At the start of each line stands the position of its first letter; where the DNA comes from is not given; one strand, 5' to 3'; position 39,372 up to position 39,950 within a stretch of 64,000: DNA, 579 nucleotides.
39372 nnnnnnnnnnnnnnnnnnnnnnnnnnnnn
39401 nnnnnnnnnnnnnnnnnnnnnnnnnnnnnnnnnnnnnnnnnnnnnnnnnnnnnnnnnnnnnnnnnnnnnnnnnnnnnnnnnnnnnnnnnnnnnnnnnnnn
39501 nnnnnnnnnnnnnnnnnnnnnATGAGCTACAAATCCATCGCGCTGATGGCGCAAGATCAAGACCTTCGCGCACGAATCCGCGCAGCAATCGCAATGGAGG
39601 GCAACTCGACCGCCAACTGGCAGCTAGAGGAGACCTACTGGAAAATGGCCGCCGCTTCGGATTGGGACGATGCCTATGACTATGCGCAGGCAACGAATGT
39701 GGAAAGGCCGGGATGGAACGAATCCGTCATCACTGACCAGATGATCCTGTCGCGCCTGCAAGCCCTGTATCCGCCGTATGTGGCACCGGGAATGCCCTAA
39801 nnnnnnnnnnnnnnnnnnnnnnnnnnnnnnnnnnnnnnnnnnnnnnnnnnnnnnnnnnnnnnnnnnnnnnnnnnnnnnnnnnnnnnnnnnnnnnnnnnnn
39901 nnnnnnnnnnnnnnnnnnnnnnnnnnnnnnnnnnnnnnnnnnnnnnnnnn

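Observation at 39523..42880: Right-end prophage cargo island: ClpP/SppA-fold serine protease + coupled 65-aa protein, convergent with an XRE-HTH / ImmA(IrrE) metallopeptidase pair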

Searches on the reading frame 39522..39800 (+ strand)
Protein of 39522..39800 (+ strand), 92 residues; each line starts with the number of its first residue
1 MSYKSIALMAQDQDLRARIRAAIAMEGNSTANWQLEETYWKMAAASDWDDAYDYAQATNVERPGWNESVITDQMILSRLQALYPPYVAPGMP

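Call 3: search_protein_families(library=pfam, proteins=[window:39522-39800:+], max_evalue=1)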
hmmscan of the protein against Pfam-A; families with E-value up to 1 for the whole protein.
window:39522-39800:+ (92 aa): 0 families

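Call 4: search_protein_families(library=padloc, proteins=[window:39522-39800:+], max_evalue=1)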
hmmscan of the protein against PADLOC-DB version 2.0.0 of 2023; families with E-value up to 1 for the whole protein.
window:39522-39800:+ (92 aa): 0 families

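Call 6: search_protein_families(library=phrogs, proteins=[window:39522-39800:+], max_evalue=0.1)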
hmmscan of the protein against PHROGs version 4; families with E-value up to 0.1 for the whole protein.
window:39522-39800:+ (92 aa): 0 families

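Call 7: search_protein_families(library=ncbifam, proteins=[window:39522-39800:+], max_evalue=0.1)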
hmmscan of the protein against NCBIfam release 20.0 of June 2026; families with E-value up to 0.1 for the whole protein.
window:39522-39800:+ (92 aa): 0 families

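Call 55: find_homologous_proteins(query=window:39522-39797:+)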
Query window:39522-39797:+ (92 aa): 1 proteins with E <= 0.001 among 1 candidates.
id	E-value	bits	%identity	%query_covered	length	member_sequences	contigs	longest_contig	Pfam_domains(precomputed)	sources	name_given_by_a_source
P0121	1.3e-54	199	100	100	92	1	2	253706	-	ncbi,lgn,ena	-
